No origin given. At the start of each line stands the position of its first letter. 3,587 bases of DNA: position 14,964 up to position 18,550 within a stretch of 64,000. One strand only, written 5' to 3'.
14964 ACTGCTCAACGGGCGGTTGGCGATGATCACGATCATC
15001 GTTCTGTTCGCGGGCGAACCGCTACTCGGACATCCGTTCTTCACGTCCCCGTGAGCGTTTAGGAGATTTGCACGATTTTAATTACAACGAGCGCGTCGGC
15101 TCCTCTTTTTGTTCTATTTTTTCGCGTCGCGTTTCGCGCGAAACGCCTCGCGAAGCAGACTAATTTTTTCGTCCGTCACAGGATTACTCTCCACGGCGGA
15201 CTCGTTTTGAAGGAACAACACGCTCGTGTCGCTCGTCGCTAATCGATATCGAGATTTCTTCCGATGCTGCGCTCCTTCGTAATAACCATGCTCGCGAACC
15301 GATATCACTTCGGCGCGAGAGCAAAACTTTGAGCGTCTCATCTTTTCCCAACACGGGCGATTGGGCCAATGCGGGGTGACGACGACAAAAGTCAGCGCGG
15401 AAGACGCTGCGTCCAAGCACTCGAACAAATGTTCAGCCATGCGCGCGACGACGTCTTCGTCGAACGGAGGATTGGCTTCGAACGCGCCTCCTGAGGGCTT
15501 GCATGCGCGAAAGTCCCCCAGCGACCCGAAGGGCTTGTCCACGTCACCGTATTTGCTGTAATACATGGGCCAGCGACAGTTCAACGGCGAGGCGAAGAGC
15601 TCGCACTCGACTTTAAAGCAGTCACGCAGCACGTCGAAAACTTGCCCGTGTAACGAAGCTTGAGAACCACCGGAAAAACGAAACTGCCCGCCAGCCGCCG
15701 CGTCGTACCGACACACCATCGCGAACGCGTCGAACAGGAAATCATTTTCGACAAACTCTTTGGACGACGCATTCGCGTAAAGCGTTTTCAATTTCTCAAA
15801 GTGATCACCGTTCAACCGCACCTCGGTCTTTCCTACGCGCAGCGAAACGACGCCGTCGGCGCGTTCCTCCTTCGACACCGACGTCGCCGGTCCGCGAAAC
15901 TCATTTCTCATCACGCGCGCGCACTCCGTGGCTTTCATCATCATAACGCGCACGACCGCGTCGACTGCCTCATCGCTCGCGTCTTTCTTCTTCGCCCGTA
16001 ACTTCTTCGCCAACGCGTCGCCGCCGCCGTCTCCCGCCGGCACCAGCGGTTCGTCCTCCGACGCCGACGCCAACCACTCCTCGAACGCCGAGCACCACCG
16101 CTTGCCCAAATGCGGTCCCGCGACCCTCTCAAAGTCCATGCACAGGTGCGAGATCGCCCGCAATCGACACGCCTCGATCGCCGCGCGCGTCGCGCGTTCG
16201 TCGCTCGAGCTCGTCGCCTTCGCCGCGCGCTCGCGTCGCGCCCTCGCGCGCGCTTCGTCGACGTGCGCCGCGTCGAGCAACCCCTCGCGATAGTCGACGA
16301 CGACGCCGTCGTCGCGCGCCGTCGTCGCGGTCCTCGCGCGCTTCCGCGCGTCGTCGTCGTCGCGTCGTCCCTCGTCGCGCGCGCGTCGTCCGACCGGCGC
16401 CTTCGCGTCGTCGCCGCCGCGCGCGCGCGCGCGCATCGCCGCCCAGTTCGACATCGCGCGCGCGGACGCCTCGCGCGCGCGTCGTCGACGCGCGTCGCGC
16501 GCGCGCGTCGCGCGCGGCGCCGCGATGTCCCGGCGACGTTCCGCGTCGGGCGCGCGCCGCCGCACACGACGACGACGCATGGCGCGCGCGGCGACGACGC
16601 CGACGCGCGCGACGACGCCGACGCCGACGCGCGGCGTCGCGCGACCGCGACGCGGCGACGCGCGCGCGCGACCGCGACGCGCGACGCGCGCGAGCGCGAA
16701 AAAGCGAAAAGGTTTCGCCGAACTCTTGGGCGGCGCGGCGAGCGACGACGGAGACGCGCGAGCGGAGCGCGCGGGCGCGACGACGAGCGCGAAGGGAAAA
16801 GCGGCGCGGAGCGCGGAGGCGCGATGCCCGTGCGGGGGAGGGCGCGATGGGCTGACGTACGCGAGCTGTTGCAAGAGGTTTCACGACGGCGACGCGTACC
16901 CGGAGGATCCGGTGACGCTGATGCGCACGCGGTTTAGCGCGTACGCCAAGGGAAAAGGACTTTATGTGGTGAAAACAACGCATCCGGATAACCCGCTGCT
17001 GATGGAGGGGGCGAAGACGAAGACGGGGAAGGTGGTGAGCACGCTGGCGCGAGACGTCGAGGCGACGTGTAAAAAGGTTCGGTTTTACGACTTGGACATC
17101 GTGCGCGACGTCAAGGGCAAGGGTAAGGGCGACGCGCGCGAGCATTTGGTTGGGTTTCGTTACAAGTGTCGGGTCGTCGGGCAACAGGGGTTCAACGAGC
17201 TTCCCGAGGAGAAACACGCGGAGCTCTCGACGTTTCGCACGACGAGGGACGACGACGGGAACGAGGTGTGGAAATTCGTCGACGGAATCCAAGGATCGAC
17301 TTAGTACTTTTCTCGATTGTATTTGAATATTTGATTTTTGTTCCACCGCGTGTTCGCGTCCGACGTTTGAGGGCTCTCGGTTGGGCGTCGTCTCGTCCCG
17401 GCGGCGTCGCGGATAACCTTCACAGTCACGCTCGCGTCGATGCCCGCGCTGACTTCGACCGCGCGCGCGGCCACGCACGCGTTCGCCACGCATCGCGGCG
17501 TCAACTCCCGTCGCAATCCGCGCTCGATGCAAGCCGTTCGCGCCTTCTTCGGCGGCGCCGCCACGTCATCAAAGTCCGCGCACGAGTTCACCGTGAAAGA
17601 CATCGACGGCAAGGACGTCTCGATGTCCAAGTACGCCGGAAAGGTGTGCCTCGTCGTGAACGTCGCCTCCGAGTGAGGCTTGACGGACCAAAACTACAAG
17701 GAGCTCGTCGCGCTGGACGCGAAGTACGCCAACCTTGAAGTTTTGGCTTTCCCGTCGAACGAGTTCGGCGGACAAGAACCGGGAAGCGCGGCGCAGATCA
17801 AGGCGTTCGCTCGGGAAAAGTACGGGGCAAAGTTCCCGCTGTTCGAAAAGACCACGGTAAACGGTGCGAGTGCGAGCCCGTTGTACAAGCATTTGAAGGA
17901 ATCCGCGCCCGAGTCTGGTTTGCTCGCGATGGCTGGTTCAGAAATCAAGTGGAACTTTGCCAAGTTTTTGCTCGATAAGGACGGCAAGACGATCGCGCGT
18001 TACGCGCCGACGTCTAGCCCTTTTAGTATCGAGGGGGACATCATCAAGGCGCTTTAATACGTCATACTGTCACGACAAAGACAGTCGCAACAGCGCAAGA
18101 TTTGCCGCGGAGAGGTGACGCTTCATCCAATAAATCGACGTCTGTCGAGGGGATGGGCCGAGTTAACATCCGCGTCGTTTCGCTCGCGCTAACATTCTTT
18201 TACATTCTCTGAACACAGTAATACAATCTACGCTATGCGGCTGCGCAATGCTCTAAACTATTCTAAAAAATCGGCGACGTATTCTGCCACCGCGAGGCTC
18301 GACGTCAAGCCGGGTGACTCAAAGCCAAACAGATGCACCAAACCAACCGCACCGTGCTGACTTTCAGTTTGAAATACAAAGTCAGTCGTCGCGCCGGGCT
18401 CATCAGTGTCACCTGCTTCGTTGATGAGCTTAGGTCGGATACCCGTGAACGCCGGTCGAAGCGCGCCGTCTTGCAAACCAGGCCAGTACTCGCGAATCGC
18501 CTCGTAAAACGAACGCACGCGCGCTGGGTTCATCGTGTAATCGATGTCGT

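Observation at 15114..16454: PCIF1/CAPAM-like cap-specific m6Am methyltransferase homologue in a green-algal-type genome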

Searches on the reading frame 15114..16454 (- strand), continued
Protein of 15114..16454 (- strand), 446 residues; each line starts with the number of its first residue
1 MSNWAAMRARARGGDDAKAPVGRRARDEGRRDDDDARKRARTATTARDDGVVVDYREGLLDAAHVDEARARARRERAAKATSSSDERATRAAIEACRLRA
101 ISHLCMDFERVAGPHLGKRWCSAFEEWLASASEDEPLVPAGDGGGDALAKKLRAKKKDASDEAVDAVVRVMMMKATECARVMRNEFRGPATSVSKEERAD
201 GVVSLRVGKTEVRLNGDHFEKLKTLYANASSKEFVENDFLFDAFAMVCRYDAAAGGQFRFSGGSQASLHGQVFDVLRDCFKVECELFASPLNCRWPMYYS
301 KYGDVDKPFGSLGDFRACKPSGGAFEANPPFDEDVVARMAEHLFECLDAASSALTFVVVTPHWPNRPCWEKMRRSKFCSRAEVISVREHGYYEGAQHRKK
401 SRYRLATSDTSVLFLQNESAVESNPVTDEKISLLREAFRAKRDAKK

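Call 65: find_encoding_contigs(protein=P0024, flank=6000, max_places=2)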
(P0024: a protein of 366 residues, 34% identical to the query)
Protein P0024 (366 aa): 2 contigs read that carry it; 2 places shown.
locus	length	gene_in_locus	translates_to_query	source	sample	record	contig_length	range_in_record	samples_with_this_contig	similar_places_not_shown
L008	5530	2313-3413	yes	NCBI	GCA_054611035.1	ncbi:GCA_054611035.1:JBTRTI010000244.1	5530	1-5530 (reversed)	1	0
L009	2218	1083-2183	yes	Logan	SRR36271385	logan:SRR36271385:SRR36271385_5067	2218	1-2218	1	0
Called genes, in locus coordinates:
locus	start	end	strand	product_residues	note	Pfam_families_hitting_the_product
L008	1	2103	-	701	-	?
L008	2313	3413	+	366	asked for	PF12237:PCIF1_WW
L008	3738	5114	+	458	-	-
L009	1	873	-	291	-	?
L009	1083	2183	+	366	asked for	PF12237:PCIF1_WW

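Call 66: search_protein_families(library=pfam, proteins=[L008:1-2103:-, L008:3738-5111:+], max_evalue=0.01)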
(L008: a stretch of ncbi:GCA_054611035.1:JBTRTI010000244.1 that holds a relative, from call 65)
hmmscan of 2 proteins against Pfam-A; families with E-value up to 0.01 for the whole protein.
L008:1-2103:- (701 aa): 13 families
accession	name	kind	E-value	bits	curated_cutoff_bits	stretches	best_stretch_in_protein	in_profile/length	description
PF00004.35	AAA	-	1.1e-11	45.8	21.2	1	580-647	1-73/131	ATPase family associated with various cellular activities (AAA)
PF13191.12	AAA_16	-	2.8e-05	25.1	32.6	1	566-610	13-58/167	AAA ATPase domain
PF07728.20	AAA_5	-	3.4e-05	24.3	22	1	579-624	1-47/139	AAA domain (dynein-related subfamily)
PF13401.12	AAA_22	-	7.2e-05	23.5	27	1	580-629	8-61/130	AAA domain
PF13173.12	AAA_14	-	0.00034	21.1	27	1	580-644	5-75/129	AAA domain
PF20720.3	nSTAND3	-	0.00036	20.7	27.2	1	580-640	20-74/155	Novel STAND NTPase 3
PF05673.19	DUF815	-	0.00069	19.3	23.8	1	580-639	56-115/249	Protein of unknown function (DUF815)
PF13086.12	AAA_11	-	0.00079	19.7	27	1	580-603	20-44/257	AAA domain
PF22584.1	CFAP143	-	0.00085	19.7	27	1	452-527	113-188/437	Cilia- and flagella-associated protein 143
PF12774.13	AAA_6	-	0.0014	18.1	25.2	1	576-628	31-83/327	Hydrolytic ATP binding site of dynein motor region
PF00910.28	RNA_helicase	-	0.0029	18.5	21.5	1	580-628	1-49/105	RNA helicase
PF12775.13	AAA_7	-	0.0054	16.7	25.8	0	574-626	30-82/181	P-loop containing dynein motor region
PF05496.18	RuvB_N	-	0.0055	16.9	27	0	580-629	36-85/159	Holliday junction DNA helicase RuvB P-loop domain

L008:3738-5111:+ (458 aa): 0 families

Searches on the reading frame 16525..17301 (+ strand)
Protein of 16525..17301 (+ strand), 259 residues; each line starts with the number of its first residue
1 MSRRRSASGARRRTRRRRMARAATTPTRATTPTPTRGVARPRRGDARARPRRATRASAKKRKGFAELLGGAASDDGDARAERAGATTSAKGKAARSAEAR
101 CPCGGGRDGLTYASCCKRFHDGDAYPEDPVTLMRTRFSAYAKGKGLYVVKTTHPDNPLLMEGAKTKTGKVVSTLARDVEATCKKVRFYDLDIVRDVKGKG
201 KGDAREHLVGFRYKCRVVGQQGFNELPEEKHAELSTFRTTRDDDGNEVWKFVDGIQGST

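Call 55: search_protein_families(library=pfam, proteins=[window:16525-17301:+], max_evalue=0.001)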
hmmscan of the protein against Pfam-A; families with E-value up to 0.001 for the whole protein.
window:16525-17301:+ (259 aa): 1 family
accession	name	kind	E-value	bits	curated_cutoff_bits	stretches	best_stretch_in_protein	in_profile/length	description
PF17775.7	YchJ_M-like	-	1.2e-13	52.1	22.7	1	129-254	2-99/99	YchJ, middle NTF2-like domain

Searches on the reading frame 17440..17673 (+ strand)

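Call 55: search_protein_families(library=pfam, proteins=[window:17440-17673:+], max_evalue=0.001)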
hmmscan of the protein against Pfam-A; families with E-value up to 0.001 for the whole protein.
window:17440-17673:+ (78 aa): 1 family
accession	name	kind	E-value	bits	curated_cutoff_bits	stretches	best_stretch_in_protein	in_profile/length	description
PF00255.25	GSHPx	-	8e-07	29.1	27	1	48-77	2-31/108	Glutathione peroxidase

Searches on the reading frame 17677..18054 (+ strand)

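Call 55: search_protein_families(library=pfam, proteins=[window:17677-18054:+], max_evalue=0.001)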
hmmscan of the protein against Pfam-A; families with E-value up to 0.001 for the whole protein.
window:17677-18054:+ (126 aa): 1 family
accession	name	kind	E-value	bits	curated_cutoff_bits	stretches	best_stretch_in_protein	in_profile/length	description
PF00255.25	GSHPx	-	1.2e-20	73.5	27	1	1-74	34-108/108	Glutathione peroxidase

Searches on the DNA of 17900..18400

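Call 79: search_rna_families(source=window, start=17900, end=18400, threshold=evalue, max_evalue=1)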
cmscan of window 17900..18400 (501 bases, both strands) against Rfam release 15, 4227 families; matches with E-value up to 1: 0.
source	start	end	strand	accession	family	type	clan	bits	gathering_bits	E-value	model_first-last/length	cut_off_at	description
